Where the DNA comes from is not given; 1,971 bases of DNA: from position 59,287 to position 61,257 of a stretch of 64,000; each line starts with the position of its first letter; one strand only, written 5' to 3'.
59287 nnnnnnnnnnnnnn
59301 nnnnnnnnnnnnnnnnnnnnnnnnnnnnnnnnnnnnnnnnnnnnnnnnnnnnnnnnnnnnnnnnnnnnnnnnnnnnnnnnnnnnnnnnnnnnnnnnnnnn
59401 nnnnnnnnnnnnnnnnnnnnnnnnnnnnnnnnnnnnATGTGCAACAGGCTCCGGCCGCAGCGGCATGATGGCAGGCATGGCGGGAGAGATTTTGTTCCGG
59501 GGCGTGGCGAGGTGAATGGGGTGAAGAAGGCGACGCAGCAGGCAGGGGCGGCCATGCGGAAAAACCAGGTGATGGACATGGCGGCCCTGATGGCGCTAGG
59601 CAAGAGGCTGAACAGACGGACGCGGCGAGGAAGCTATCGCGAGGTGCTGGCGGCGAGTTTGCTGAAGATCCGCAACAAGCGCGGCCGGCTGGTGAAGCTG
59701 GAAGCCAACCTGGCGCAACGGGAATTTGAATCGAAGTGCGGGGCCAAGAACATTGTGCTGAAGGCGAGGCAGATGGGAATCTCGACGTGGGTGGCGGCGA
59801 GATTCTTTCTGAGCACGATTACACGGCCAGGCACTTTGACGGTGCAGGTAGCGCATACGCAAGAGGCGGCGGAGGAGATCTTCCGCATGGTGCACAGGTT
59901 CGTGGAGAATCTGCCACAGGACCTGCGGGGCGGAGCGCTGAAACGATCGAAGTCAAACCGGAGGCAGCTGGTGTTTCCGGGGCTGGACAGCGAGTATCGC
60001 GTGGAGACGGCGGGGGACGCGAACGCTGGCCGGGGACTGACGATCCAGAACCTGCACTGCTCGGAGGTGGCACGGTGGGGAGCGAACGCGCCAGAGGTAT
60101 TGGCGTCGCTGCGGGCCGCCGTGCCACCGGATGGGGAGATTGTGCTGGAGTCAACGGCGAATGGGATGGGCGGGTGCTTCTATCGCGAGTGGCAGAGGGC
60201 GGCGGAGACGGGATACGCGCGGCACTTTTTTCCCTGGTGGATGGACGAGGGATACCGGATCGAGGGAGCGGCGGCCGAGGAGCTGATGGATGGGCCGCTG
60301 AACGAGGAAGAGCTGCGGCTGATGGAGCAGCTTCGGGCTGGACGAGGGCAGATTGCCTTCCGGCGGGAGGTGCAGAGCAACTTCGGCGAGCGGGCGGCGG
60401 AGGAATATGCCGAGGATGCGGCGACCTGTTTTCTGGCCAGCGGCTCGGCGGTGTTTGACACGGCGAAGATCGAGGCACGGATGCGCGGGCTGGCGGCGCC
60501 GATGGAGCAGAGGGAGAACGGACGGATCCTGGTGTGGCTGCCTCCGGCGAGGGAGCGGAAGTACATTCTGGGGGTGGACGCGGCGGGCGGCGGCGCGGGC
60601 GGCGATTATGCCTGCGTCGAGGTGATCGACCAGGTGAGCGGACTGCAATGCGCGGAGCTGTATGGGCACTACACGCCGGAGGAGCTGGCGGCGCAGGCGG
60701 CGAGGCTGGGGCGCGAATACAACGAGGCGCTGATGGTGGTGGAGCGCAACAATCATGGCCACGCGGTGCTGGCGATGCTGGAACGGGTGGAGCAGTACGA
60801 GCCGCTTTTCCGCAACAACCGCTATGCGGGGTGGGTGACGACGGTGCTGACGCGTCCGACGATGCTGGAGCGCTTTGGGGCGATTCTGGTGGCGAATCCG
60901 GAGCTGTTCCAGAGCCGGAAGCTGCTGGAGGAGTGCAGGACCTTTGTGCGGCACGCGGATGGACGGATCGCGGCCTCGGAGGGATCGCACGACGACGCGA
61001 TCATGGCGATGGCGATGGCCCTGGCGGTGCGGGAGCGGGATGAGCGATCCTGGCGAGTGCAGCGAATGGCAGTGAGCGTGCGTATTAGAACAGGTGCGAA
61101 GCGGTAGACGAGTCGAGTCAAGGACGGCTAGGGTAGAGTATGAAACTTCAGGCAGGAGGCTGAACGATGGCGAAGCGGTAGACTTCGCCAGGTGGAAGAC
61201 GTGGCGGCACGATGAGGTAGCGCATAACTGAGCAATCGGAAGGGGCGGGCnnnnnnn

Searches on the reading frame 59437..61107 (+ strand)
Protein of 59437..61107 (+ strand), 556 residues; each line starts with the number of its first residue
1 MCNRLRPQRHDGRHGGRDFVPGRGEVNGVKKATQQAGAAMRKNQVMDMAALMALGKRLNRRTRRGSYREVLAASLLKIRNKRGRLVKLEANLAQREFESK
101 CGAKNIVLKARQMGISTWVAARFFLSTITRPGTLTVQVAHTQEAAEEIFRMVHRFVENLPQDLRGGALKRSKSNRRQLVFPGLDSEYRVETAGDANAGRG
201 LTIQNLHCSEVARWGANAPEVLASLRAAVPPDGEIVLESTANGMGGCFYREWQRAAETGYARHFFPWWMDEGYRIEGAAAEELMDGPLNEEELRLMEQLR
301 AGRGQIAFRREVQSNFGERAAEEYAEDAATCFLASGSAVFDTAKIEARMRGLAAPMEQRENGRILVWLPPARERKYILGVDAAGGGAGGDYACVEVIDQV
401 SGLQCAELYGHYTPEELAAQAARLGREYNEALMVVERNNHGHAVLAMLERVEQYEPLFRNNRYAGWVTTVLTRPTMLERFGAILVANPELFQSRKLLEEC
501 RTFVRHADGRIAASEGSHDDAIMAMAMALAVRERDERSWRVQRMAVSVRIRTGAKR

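Call 44: search_protein_families(library=pfam, proteins=[window:59437-61107:+], max_evalue=0.001)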
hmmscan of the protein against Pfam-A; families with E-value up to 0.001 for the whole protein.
window:59437-61107:+ (556 aa): 1 family
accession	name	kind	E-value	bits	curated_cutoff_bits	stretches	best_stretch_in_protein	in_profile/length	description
PF17289.8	Terminase_6C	-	2e-08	34.8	22.6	1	379-529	2-152/155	Terminase RNaseH-like domain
